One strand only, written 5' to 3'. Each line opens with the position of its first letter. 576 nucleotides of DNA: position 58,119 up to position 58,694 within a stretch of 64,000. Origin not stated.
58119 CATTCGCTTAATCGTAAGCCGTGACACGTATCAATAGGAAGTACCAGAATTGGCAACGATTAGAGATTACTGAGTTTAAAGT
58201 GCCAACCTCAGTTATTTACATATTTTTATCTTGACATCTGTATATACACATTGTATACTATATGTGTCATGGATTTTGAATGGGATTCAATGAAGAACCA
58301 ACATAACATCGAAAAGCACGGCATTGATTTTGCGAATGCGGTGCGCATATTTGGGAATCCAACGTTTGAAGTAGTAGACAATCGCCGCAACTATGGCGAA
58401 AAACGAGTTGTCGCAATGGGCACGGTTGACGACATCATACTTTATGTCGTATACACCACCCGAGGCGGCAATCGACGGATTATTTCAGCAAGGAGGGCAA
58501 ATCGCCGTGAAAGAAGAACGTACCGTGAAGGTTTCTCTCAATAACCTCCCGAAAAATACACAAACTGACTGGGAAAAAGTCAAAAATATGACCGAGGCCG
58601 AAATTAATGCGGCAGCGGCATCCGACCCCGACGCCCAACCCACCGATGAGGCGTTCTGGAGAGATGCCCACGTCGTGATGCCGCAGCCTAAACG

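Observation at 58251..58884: BrnT/BrnA toxin-antitoxin pair inserted between the cas effector and adaptation modules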

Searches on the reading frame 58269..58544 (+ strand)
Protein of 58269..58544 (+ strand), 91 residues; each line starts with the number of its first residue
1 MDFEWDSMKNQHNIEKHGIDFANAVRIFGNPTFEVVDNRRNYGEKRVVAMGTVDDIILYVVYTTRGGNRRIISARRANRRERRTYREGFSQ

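Call 3: search_protein_families(library=pfam, proteins=[window:58269-58544:+], max_evalue=0.01)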
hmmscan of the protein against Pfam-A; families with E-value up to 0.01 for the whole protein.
window:58269-58544:+ (91 aa): 1 family
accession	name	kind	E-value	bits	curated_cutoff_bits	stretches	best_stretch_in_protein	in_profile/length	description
PF04365.19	BrnT_toxin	-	3e-27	95.2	34.5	1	5-81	1-77/77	Ribonuclease toxin, BrnT, of type II toxin-antitoxin system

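Call 5: search_protein_families(library=ncbifam, proteins=[window:58269-58544:+], max_evalue=0.001)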
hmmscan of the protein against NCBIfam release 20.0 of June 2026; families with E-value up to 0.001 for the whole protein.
window:58269-58544:+ (91 aa): 0 families

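Call 11: find_encoding_contigs(protein=window:58269-58544:+, flank=10000, max_places=10)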
Protein window:58269-58544:+ (91 aa): 2 contigs read that carry it; 1 place shown.
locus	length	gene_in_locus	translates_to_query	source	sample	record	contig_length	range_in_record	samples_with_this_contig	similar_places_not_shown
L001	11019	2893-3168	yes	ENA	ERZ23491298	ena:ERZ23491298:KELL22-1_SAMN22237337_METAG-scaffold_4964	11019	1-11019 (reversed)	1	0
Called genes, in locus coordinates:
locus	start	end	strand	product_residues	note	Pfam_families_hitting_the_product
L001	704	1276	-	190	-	PF01930:Cas_Cas4, PF12705:PDDEXK_1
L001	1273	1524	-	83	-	PF09827:CRISPR_Cas2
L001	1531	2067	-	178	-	PF01867:Cas_Cas1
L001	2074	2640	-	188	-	PF01867:Cas_Cas1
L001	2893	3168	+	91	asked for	PF04365:BrnT_toxin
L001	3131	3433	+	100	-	PF14384:BrnA_antitoxin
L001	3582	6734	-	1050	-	PF02811:PHP, PF07733:DNA_pol3_alpha, PF17657:DNA_pol3_finger, PF14579:HHH_6, PF01336:tRNA_anti-codon (faint)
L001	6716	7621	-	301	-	-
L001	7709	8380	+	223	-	PF02586:SRAP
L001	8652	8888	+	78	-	PF15919:HicB_lk_antitox (weak), PF15970:HicB-like_2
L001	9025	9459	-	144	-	PF03852:Vsr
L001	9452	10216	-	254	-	PF19866:DUF6339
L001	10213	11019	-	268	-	?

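Call 14: find_homologous_proteins(query=window:58269-58544:+)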
Query window:58269-58544:+ (91 aa): 623 proteins with E <= 0.001 among 630 candidates; the best 120 are listed.
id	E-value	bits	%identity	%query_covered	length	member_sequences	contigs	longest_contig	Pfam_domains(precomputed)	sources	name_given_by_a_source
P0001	7.2e-51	187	97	100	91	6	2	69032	PF04365.20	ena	-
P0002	4.5e-45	169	88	99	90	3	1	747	PF04365.20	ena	-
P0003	1.1e-43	164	94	92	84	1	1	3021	PF04365.20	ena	-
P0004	2.9e-42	160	82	100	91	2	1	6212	PF04365.20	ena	-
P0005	1.9e-41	157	84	100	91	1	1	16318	PF04365.20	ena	-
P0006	3.0e-41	157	83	99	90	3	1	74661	PF04365.20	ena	-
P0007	2.1e-39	151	76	100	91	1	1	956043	PF04365.20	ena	-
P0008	3.3e-38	147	79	99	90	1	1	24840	PF04365.20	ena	-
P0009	7.7e-38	146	76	100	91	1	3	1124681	PF04365.20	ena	-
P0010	2.5e-37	144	75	100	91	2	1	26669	PF04365.20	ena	-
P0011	3.2e-37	144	76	100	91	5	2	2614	PF04365.20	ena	-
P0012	4.0e-37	143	75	100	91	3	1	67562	PF04365.20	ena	-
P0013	5.1e-37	143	75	100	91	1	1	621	PF04365.20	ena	-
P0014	5.2e-37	143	75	100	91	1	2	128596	PF04365.20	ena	-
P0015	5.7e-37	143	76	100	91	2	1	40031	PF04365.20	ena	-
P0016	5.9e-37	143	75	100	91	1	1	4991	PF04365.20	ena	-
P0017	1.6e-36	141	74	100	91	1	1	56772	PF04365.20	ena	-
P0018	2.0e-36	141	74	100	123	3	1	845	PF04365.20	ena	-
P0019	2.4e-36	141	73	100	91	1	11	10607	PF04365.20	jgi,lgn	jgi:uncharacterized DUF497 family protein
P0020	2.4e-36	141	74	100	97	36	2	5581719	PF04365.20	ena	-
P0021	6.1e-36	140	71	100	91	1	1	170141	PF04365.20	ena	-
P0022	7.5e-36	139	74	100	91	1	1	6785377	PF04365.20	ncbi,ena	-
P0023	7.8e-36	139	74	100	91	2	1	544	PF04365.20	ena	-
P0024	7.8e-36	139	73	100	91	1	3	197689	PF04365.20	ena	-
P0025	8.2e-36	139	73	100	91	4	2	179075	PF04365.20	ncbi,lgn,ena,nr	ncbi:hypothetical protein C6502_00670 [Candidatus Poribacteria bacterium]|nr:MAG: hypothetical prote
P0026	9.0e-36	139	73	100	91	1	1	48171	PF04365.20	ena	-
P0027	1.4e-35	138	71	100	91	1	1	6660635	PF04365.20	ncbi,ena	-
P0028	2.4e-35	138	73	100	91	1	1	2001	PF04365.20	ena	-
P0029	3.1e-35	137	73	100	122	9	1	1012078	PF04365.20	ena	-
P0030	4.7e-35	137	71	100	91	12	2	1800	PF04365.20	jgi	jgi:uncharacterized DUF497 family protein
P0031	4.7e-35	137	71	100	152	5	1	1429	PF04365.20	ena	-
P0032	8.2e-35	136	71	100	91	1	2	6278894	PF04365.20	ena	-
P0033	1.0e-34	136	70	100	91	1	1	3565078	PF04365.20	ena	-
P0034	1.2e-34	135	69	100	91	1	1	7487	PF04365.20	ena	-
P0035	1.4e-34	135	71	100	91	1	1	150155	PF04365.20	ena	-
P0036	1.8e-34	135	69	100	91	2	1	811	PF04365.20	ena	-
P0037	2.2e-34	135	69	100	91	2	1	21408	PF04365.20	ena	-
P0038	2.2e-34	135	69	100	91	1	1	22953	PF04365.20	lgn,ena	-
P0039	2.7e-34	134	69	100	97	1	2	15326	PF04365.20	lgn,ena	-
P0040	3.5e-34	134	69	100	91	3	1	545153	PF04365.20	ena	-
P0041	9.8e-34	133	68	100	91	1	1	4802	PF04365.20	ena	-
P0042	1.1e-33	132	69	100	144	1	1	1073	PF04365.20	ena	-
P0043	3.6e-33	131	67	100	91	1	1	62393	PF04365.20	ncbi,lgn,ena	-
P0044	4.2e-33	131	68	100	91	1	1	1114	PF04365.20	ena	-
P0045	2.4e-32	128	68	100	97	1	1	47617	PF04365.20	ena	-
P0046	3.9e-32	127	66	100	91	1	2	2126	PF04365.20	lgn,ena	-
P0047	1.3e-31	126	74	92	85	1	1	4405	PF04365.20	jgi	-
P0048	7.5e-28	114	60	100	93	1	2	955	PF04365.20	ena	-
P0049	1.7e-27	113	61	97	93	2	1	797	PF04365.20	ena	-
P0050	1.8e-27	113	59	100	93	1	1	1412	PF04365.20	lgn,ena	-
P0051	3.4e-27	112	59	100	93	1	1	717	PF04365.20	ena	-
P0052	7.7e-27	111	59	97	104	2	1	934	PF04365.20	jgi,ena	-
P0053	1.3e-26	110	59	100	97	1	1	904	PF04365.20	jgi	jgi:uncharacterized protein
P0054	2.4e-26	109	75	74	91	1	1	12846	PF04365.20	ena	-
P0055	4.3e-26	108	58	100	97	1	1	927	PF04365.20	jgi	jgi:uncharacterized protein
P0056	5.2e-26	108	57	100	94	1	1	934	PF04365.20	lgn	-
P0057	9.2e-26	107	60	99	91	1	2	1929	PF04365.20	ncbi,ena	-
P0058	1.5e-25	106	60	98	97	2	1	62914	PF04365.20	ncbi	ncbi:MAG: BrnT family toxin [Candidatus Binataceae bacterium]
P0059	3.2e-25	105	58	99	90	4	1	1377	PF04365.20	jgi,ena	-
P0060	3.8e-25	105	56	100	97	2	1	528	PF04365.20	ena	-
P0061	6.0e-25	104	59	99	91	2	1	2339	PF04365.20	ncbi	-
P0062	9.9e-25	104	62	96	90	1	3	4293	PF04365.20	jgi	jgi:uncharacterized DUF497 family protein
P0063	1.0e-24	104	57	100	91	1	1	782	PF04365.20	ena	-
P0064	1.1e-24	104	56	100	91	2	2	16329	PF04365.20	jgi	jgi:uncharacterized DUF497 family protein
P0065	1.1e-24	104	60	95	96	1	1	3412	PF04365.20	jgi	jgi:hypothetical protein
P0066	1.4e-24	103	59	99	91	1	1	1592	PF04365.20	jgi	jgi:uncharacterized DUF497 family protein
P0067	1.8e-24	103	60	99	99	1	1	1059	PF04365.20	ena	-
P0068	2.1e-24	103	59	99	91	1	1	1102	PF04365.20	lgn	-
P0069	2.8e-24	102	58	99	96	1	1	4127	PF04365.20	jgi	jgi:uncharacterized protein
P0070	3.2e-24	102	60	97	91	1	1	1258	PF04365.20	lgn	-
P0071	4.7e-24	102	56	99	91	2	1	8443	PF04365.20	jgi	jgi:hypothetical protein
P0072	5.1e-24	102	62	93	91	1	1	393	PF04365.20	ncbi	-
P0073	6.4e-24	101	61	97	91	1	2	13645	PF04365.20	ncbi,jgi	jgi:uncharacterized DUF497 family protein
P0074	6.6e-24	101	57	100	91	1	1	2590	PF04365.20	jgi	-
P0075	7.9e-24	101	54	99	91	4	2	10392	PF04365.20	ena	-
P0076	9.6e-24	101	60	96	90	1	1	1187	PF04365.20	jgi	jgi:uncharacterized protein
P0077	1.3e-23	100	60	92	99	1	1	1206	PF04365.20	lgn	-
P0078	1.4e-23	100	59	73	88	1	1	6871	PF04365.20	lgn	-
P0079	1.6e-23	100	61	73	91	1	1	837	PF04365.20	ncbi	-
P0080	2.1e-23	100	58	86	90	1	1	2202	PF04365.20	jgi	jgi:uncharacterized DUF497 family protein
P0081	4.4e-23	99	57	96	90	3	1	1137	PF04365.20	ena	-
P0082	5.2e-23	98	55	93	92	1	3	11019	PF04365.20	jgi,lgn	-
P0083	5.8e-23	98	54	99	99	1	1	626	PF04365.20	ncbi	-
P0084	6.1e-23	98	56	86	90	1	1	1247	PF04365.20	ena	-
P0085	6.7e-23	98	54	98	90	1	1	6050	PF04365.20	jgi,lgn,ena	-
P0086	8.0e-23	98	56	93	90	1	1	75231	PF04365.20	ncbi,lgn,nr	ncbi:MAG TPA: BrnT family toxin [Stellaceae bacterium]|nr:BrnT family toxin [Stellaceae bacterium]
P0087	8.1e-23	98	59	96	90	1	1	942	PF04365.20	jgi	jgi:hypothetical protein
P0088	9.2e-23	98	56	73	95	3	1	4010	PF04365.20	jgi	jgi:hypothetical protein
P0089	1.2e-22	97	57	97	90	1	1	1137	PF04365.20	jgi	jgi:uncharacterized DUF497 family protein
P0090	1.2e-22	97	55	73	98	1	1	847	PF04365.20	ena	-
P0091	1.4e-22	97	61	93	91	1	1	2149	PF04365.20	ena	-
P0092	1.4e-22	97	53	100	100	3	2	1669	PF04365.20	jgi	jgi:uncharacterized protein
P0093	2.1e-22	96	49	99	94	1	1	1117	PF04365.20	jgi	jgi:uncharacterized DUF497 family protein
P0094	2.2e-22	96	59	97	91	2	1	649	PF04365.20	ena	-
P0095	2.3e-22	96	57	97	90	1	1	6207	PF04365.20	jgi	jgi:uncharacterized DUF497 family protein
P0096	2.5e-22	96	53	98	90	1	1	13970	PF04365.20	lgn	-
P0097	2.5e-22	96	54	80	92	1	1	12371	PF04365.20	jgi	jgi:uncharacterized DUF497 family protein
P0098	2.5e-22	96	56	73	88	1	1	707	PF04365.20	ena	-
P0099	2.6e-22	96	56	93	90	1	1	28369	PF04365.20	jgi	jgi:uncharacterized DUF497 family protein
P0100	3.3e-22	96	53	99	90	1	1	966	PF04365.20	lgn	-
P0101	4.0e-22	95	56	100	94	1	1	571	PF04365.20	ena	-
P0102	4.3e-22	95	53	100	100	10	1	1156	PF04365.20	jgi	jgi:uncharacterized DUF497 family protein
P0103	5.6e-22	95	56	99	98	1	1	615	PF04365.20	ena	-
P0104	6.2e-22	95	54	81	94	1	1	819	PF04365.20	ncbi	-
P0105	6.4e-22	95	59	96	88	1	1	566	PF04365.20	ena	-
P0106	8.4e-22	94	58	73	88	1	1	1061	PF04365.20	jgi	jgi:uncharacterized protein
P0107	8.6e-22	94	53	73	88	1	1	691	PF04365.20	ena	-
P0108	8.9e-22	94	56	73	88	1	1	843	PF04365.20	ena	-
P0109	9.6e-22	94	53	97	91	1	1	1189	PF04365.20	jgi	jgi:uncharacterized DUF497 family protein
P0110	9.9e-22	94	58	73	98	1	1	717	PF04365.20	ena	-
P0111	1.1e-21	94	55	93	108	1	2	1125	PF04365.20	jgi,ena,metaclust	metaclust:\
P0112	1.1e-21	94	57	95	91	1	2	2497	PF04365.20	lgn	-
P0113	2.3e-21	93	53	100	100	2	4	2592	PF04365.20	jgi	jgi:hypothetical protein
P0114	2.3e-21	93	51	95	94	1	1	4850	PF04365.20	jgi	jgi:uncharacterized DUF497 family protein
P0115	2.6e-21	93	50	73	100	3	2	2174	PF04365.20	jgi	jgi:uncharacterized DUF497 family protein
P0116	3.1e-21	93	53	73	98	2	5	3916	PF04365.20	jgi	jgi:uncharacterized protein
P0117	3.7e-21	92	51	74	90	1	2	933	PF04365.20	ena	-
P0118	3.8e-21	92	52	93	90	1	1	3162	PF04365.20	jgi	jgi:uncharacterized DUF497 family protein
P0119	4.0e-21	92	53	97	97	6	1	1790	PF04365.20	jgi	jgi:uncharacterized protein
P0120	4.0e-21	92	57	93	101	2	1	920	PF04365.20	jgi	jgi:uncharacterized protein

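Call 15: find_encoding_contigs(protein=P0001, flank=10000, max_places=4)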
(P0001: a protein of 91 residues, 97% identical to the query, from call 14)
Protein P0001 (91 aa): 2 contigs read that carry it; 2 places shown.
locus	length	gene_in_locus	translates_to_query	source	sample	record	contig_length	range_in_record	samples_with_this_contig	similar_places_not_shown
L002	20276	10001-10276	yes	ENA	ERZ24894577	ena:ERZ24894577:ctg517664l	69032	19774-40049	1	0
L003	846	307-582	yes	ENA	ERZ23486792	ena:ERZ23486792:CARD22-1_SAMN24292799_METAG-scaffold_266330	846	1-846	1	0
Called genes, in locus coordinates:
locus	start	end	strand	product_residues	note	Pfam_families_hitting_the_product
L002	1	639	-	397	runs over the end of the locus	PF03787:RAMPs (weak)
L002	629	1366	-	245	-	PF03787:RAMPs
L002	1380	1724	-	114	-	-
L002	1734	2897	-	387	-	PF22335:Cas10-Cmr2_palm2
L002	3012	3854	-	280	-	PF09623:Cas_NE0113, PF08281:Sigma70_r4_2 (faint), PF00196:GerE (weak)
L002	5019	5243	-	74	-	-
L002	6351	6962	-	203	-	-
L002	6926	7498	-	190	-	PF01930:Cas_Cas4, PF12705:PDDEXK_1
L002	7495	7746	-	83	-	PF09827:CRISPR_Cas2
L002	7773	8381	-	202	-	PF01797:Y1_Tnp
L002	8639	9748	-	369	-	PF01867:Cas_Cas1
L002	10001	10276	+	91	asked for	PF04365:BrnT_toxin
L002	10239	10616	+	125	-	PF14384:BrnA_antitoxin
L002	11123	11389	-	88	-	-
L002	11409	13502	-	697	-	PF18019:Cas3_HD, PF00270:DEAD, PF00271:Helicase_C, PF22590:Cas3-like_C_2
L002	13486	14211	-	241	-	-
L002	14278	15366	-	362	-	-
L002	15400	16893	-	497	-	-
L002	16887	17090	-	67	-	PF10040:CRISPR_Cas6 (weak)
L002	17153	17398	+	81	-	-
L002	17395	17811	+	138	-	PF01850:PIN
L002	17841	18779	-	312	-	PF27225:AF_1859_N, PF10040:CRISPR_Cas6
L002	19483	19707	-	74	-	-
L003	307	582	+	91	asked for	PF04365:BrnT_toxin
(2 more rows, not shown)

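Call 16: find_encoding_contigs(protein=P0006, flank=10000, max_places=4)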
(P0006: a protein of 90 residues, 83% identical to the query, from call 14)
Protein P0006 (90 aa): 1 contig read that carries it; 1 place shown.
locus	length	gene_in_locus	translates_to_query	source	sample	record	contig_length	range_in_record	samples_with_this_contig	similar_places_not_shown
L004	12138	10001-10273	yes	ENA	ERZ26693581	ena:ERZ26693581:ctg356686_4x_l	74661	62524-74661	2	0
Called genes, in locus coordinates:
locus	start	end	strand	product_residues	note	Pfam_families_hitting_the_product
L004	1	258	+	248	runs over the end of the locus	PF00106:adh_short, PF08659:KR, PF13561:adh_short_C2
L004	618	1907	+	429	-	PF01979:Amidohydro_1, PF07969:Amidohydro_3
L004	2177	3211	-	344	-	PF02754:CCG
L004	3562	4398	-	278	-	PF02540:NAD_synthase, PF00733:Asn_synthase (faint), PF06508:QueC (faint)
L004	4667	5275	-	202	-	PF01327:Pep_deformylase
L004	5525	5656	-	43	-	-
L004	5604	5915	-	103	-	-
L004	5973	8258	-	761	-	PF13385:Laminin_G_3, PF22925:TS_C (weak)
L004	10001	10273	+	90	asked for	PF04365:BrnT_toxin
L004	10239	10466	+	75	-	-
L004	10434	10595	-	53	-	-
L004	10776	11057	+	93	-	-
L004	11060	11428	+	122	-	PF18480:DUF5615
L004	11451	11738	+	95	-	PF14384:BrnA_antitoxin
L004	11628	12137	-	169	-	?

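Call 17: find_encoding_contigs(protein=P0005, flank=10000, max_places=4)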
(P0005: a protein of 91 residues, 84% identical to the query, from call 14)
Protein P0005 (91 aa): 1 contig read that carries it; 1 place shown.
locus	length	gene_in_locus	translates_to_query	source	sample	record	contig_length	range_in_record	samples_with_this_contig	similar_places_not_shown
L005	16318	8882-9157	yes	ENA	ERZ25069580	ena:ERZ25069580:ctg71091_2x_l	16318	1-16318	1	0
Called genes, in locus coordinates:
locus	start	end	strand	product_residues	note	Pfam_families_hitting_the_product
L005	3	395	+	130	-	?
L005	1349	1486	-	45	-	-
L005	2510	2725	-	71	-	-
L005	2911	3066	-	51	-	-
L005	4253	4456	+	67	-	-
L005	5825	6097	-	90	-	-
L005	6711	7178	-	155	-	PF01930:Cas_Cas4, PF12705:PDDEXK_1 (weak)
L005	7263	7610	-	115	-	PF09827:CRISPR_Cas2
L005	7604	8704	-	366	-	PF01867:Cas_Cas1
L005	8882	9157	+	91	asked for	PF04365:BrnT_toxin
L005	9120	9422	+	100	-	PF14384:BrnA_antitoxin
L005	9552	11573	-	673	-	PF00270:DEAD, PF04851:ResIII, PF22590:Cas3-like_C_2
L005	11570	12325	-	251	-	PF26241:Cas_Csc1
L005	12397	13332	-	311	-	PF18320:Csc2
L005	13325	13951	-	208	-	-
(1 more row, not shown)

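Call 32: search_solved_structures(query=window:58269-58544:+, max_evalue=0.01, show_alignments=2)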
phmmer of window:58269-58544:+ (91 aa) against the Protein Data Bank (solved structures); distinct sequences matched with E-value up to 0.01: 2.
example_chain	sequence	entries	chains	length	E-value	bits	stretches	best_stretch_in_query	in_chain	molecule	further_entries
7vd7_A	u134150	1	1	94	4e-13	52.3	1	1-88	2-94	toxin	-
3u97_A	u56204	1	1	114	9.3e-05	25.6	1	3-83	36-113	Ribonuclease toxin BrnT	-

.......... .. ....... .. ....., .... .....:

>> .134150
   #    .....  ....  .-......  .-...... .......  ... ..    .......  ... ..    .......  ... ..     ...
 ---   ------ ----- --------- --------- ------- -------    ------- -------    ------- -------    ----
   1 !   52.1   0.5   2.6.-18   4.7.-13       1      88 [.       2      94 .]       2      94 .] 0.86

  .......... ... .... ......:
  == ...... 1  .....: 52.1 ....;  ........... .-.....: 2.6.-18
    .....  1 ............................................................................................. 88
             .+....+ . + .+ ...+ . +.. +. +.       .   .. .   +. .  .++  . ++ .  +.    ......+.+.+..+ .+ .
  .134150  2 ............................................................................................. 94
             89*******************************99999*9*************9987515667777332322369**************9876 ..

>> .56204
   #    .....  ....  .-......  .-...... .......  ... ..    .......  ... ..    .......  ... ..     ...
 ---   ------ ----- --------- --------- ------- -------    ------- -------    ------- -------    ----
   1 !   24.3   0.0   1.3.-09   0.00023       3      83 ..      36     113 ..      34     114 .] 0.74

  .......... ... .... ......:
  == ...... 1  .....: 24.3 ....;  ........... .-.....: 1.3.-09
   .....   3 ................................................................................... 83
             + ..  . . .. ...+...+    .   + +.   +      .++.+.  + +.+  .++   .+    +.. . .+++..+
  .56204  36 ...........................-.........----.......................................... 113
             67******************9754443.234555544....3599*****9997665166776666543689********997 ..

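Call 34: find_encoding_contigs(protein=P0008, flank=8000, max_places=3)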
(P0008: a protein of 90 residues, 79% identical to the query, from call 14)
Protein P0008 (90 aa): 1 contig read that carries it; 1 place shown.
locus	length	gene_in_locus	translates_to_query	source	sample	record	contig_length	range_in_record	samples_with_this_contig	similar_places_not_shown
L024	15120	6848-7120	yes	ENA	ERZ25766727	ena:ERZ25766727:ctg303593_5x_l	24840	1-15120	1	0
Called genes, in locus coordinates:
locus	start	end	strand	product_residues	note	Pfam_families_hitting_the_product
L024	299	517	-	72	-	-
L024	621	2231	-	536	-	PF24817:WD40_WDHD1_1st, PF23381:Beta-prop_IFT122_1st, PF25174:Beta-prop_THOC3, PF25175:Beta-prop_WDR5, PF23409:Beta-prop_EML, PF25174:Beta-prop_THOC3, PF24807:WD40_CDC20-Fz, PF25391:WD40_Gbeta, +31 more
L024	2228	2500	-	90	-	-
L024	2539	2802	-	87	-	-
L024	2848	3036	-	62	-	-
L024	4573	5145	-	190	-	PF01930:Cas_Cas4, PF06023:Csa1 (faint), PF12705:PDDEXK_1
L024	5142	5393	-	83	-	PF09827:CRISPR_Cas2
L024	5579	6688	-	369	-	PF01867:Cas_Cas1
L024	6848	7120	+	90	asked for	PF04365:BrnT_toxin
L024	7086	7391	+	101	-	PF14384:BrnA_antitoxin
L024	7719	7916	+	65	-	-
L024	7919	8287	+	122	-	PF18480:DUF5615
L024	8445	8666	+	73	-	-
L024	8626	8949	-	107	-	-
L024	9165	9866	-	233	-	-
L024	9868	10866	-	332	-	PF01905:DevR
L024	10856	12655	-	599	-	-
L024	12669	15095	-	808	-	PF00270:DEAD, PF04851:ResIII, PF00271:Helicase_C, PF22590:Cas3-like_C_2, PF18019:Cas3_HD (weak)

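Call 35: find_encoding_contigs(protein=P0007, flank=8000, max_places=3)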
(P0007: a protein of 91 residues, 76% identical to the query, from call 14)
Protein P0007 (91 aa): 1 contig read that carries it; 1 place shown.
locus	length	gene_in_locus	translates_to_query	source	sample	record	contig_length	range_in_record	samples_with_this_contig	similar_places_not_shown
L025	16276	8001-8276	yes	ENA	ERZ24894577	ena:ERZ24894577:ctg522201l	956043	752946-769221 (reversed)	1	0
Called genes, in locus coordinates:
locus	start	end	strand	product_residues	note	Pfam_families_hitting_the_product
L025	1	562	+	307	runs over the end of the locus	PF02746:MR_MLE_N, PF13378:MR_MLE_C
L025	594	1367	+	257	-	PF10370:Rv2993c-like_N, PF01557:FAA_hydrolase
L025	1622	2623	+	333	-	PF00248:Aldo_ket_red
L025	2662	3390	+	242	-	PF05721:PhyH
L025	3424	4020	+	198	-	-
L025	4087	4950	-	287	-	PF02585:PIG-L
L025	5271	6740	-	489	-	PF04542:Sigma70_r2, PF08281:Sigma70_r4_2 (weak), PF01259:SAICAR_synt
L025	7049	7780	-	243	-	PF00923:TAL_FSA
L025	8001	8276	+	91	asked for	PF04365:BrnT_toxin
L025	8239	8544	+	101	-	PF14384:BrnA_antitoxin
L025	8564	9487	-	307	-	PF14100:DUF6807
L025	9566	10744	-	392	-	PF01408:GFO_IDH_MocA, PF22725:GFO_IDH_MocA_C3 (weak), PF02894:GFO_IDH_MocA_C (weak)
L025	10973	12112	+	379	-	PF00266:Aminotran_5, PF00155:Aminotran_1_2 (weak)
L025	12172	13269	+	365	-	PF02653:BPD_transp_2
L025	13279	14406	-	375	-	PF01408:GFO_IDH_MocA, PF22725:GFO_IDH_MocA_C3 (faint)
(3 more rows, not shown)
